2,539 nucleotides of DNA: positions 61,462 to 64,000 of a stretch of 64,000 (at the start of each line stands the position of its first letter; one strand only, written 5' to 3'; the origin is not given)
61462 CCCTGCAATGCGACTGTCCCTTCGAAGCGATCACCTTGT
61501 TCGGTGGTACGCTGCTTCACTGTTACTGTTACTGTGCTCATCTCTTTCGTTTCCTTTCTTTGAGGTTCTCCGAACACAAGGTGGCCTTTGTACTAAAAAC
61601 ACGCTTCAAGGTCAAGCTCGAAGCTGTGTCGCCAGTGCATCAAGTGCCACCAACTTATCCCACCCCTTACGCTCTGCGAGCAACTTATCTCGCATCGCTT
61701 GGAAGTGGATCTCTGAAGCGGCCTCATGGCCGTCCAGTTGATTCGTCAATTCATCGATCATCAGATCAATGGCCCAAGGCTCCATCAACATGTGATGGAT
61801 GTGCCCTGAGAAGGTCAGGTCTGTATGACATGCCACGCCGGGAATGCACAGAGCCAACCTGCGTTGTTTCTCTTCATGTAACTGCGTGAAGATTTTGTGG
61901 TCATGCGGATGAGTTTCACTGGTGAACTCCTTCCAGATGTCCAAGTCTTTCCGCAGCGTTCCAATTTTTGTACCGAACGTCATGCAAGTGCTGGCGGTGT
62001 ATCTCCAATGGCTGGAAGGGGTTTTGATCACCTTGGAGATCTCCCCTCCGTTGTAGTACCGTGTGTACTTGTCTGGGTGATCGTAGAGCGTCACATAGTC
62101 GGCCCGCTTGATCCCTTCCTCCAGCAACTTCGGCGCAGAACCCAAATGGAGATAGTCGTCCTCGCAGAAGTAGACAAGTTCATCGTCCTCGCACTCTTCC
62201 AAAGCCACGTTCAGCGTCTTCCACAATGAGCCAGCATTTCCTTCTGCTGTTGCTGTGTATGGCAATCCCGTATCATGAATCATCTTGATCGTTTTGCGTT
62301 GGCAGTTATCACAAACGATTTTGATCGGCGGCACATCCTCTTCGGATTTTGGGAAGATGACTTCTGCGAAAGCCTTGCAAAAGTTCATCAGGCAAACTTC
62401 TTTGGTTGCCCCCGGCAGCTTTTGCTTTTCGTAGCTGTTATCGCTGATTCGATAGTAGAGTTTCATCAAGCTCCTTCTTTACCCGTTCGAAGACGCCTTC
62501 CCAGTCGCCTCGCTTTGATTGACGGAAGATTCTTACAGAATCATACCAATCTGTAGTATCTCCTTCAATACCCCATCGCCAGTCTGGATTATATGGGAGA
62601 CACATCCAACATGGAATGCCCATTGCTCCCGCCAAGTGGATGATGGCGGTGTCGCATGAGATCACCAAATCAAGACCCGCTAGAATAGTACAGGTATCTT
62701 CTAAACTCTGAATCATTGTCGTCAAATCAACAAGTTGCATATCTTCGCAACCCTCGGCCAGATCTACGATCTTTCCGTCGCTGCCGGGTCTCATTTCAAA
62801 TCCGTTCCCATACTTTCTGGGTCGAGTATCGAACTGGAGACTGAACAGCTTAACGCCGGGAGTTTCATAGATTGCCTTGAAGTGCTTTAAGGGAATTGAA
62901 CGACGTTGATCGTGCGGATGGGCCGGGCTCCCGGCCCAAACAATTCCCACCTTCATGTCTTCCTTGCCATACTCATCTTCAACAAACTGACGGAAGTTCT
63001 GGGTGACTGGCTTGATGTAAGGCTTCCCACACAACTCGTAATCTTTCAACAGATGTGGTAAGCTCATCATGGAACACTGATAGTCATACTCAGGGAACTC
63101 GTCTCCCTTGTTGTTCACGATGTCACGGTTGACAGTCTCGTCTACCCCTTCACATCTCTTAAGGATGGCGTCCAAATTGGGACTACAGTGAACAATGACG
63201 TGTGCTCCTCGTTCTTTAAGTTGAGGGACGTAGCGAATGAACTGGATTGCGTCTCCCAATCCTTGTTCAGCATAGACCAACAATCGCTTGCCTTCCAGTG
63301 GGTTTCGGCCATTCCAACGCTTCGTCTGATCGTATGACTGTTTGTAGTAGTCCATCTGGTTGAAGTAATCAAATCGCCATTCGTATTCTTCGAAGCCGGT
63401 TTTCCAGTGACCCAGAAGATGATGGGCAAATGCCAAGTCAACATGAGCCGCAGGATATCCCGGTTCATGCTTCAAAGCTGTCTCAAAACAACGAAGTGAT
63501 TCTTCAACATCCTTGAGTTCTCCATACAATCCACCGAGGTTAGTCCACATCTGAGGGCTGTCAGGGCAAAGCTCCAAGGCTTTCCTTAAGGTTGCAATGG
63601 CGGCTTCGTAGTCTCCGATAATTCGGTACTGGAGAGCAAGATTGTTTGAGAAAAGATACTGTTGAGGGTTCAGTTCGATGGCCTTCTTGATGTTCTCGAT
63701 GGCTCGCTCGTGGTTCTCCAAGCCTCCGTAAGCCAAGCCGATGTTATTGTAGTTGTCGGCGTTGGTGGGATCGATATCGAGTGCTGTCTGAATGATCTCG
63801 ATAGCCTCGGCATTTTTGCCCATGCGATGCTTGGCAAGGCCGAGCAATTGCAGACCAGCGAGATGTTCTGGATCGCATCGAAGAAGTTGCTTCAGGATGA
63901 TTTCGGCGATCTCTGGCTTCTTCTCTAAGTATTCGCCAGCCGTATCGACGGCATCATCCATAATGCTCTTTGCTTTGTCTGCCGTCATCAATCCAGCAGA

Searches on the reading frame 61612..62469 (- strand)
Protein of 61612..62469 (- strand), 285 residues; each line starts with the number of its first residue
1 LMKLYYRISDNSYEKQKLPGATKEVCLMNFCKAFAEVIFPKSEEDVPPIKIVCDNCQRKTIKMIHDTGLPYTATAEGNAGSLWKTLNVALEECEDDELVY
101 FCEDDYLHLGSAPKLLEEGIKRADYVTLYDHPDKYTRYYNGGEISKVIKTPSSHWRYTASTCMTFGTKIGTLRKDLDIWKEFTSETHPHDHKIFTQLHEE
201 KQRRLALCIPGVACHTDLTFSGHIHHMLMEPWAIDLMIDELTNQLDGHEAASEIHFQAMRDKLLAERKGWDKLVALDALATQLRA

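Call 25: search_protein_families(library=pfam, proteins=[window:61612-62469:-], max_evalue=0.01)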
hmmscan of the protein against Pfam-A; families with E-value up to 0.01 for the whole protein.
window:61612-62469:- (285 aa): 0 families

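Call 89: search_protein_families(library=ncbifam, proteins=[window:61612-62469:-], max_evalue=0.001)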
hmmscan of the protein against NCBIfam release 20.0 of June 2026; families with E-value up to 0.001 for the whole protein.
window:61612-62469:- (285 aa): 0 families

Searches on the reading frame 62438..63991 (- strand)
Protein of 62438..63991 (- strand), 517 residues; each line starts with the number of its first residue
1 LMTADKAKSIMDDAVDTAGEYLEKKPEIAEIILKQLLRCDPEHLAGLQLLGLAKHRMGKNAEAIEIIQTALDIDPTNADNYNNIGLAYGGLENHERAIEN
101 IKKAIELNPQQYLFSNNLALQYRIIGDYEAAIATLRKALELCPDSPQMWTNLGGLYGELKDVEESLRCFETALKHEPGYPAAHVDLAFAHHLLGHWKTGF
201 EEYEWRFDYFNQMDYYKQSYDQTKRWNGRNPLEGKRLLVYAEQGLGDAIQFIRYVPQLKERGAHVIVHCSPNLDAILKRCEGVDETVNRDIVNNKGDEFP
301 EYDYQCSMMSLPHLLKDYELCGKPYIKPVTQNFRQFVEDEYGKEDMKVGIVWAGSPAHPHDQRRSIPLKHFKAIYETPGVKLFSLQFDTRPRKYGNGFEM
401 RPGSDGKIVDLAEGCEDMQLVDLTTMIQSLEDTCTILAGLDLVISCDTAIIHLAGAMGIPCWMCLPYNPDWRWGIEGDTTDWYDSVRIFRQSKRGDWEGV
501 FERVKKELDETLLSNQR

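Call 25: search_protein_families(library=pfam, proteins=[window:62438-63991:-], max_evalue=0.01)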
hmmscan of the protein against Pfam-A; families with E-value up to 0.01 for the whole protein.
window:62438-63991:- (517 aa): 21 families
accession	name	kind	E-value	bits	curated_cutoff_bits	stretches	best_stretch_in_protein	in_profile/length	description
PF00515.34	TPR_1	-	3.4e-28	96.7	27.8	4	81-110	4-33/34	Tetratricopeptide repeat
PF13414.12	TPR_11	-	4.2e-27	94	26.8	3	121-158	3-40/42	TPR repeat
PF13181.12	TPR_8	-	2.3e-26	90.1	25.7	4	78-110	1-33/34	Tetratricopeptide repeat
PF13431.12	TPR_17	-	5.7e-25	85.9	24.4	2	102-133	3-34/34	Tetratricopeptide repeat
PF07719.23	TPR_2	-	8.5e-24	82.1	27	4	116-144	5-33/34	Tetratricopeptide repeat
PF13424.12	TPR_12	-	4.3e-17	62.5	30.1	3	49-107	8-74/77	Tetratricopeptide repeat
PF13428.12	TPR_14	-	6e-17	60.9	23.5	1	118-153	7-42/44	Tetratricopeptide repeat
PF13432.12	TPR_16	-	4.2e-16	59.5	32.7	1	84-146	3-65/65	Tetratricopeptide repeat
PF14559.12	TPR_19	-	1.1e-13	51.7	25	1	126-168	5-47/68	Tetratricopeptide repeat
PF13371.12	TPR_9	-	1.3e-13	51.1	35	1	90-148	7-65/73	Tetratricopeptide repeat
PF23914.1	TPR_CcmH_CycH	-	2.2e-10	41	42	1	134-187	38-91/158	Cytochrome c-type biogenesis protein H TPR domain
PF13176.12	TPR_7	-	5.5e-09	35.8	27.9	0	117-145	4-32/36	Tetratricopeptide repeat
PF13174.12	TPR_6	-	2.3e-07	31.4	26.3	0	121-145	10-33/33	Tetratricopeptide repeat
PF13374.12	TPR_10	-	2.5e-06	27.8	27.5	0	81-107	5-31/42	Tetratricopeptide repeat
PF12895.13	ANAPC3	-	2.7e-05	24.8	27.2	0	97-171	8-81/82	Anaphase-promoting complex, cyclosome, subunit 3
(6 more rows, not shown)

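Call 88: search_solved_structures(query=window:62438-63991:-, max_evalue=0.01)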
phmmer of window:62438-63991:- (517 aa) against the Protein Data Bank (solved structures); distinct sequences matched with E-value up to 0.01: 147 (the best 60 are shown).
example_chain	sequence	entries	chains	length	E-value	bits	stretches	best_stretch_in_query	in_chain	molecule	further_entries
9qhb_A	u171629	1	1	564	5.8e-77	263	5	50-187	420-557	Engineered tetratricopeptide repeat protein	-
8bu0_A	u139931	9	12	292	3.5e-40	141.6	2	40-184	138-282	Consensus tetratricopeptide repeat protein | Crystal structure of an 8-repeat consensus TPR superhelix with Zinc. | Monomer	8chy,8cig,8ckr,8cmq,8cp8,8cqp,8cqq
9qhc_A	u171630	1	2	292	2.6e-38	135.4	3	50-164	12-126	Engineered tetratricopeptide repeat protein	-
7ntf_A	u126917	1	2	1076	6.6e-34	120.9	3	57-191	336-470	Isoform 1 of UDP-N-acetylglucosamine--peptide N-acetylglucosaminyltransferase 110 kDa subu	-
7yeh_B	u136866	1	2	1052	8.8e-34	120.5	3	57-191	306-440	UDP-N-acetylglucosamine--peptide N-acetylglucosaminyltransferase 110 kDa subunit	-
7yea_A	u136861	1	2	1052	1e-33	120.3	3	57-191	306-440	UDP-N-acetylglucosamine--peptide N-acetylglucosaminyltransferase 110 kDa subunit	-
1w3b_A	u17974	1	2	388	5.7e-27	98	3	55-174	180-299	UDP-N-ACETYLGLUCOSAMINE--PEPTIDE N-ACETYLGLUCOSAMINYLTRANSFERASE 110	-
6eou_A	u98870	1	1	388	1.6e-26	96.5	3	25-193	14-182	UDP-N-acetylglucosamine--peptide N-acetylglucosaminyltransferase 110 kDa subunit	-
7obi_A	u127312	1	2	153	4.7e-21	78.5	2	56-155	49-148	CTPR-rv4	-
2fo7_A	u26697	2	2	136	2.9e-20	75.9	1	50-177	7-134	SYNTHETIC CONSENSUS TPR PROTEIN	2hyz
8ch0_A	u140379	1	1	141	3.2e-20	75.7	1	50-177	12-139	Consensus tetratricopeptide repeat protein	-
9gzg_A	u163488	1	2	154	3.5e-19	72.3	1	48-187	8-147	Engineered CTPR protein with glutamic acids for conductivity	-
7y4i_A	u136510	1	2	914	4.8e-19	71.8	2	46-189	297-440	Probable UDP-N-acetylglucosamine--peptide N-acetylglucosaminyltransferase SPINDLY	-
8dtf_A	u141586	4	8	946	5.2e-19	71.7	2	46-189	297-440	Probable UDP-N-acetylglucosamine--peptide N-acetylglucosaminyltransferase SPINDLY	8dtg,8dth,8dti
6xt9_D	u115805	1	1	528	1.1e-18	70.7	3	57-168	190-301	Bardet-Biedl syndrome 4 protein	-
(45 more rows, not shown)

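Call 89: search_protein_families(library=ncbifam, proteins=[window:62438-63991:-], max_evalue=0.001)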
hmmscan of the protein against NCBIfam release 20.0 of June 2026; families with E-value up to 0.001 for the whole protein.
window:62438-63991:- (517 aa): 21 families
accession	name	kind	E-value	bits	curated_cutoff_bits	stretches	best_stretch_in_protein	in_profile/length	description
NF040959.1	MamA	equivalog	5.7e-24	84.7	200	2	32-141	93-202/204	magnetosome protein MamA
TIGR02917.1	PEP_TPR_lipo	equivalog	5e-18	64.4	312.2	1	23-189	342-508/899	XrtA/PEP-CTERM system TPR-repeat protein PrsT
TIGR02521.1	type_IV_pilW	equivalog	3.8e-17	62.6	154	2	85-180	38-132/234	type IV pilus biogenesis/stability protein PilW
NF047558.1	TPR_END_plus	domain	2.7e-14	52.8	32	1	82-112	3-32/56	TPR end-of-group domain-containing protein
NF002725.1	PRK02603.1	equivalog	1.9e-10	41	143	1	51-126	42-120/173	photosystem I assembly protein Ycf3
NF033762.1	social_mot_Tgl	equivalog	2.5e-10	40.2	225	2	50-132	37-120/252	social motility TPR repeat lipoprotein Tgl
TIGR02552.1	LcrH_SycD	equivalog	1.5e-08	34.4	104.8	0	21-110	29-118/136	SycD/LcrH family type III secretion system chaperone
NF008391.2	PRK11189.1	equivalog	2.3e-08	33.9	250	1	64-133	85-154/297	lipoprotein NlpI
NF033920.0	C39_PA2778_fam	equivalog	2e-07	30.7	150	0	24-109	170-255/255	PA2778 family cysteine peptidase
NF052415.1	T3SS_chap_SctY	equivalog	2.2e-07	31.3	70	1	24-97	20-96/106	type III secretion apparatus assembly chaperone SctY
NF007302.0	PRK09782.1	equivalog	5.3e-07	28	1223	1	93-189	594-689/990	phage receptor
NF008520.0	PRK11447.1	equivalog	1.1e-06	26.7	858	1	35-112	262-337/1157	cellulose synthase complex outer membrane protein BcsC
TIGR00990.1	3a0801s09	subfamily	6.4e-06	25.1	757.25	1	46-180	333-467/615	mitochondrial import receptor subunit TOM70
NF041522.1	TPR_sll0314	equivalog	7.8e-06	25.3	225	1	91-176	162-251/275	Sll0314/Alr1548 family TPR repeat-containing protein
NF047507.1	TPR_BatC_Lepto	exception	3.5e-05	23.4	175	0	53-115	67-133/214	TPR repeat-containing protein BatC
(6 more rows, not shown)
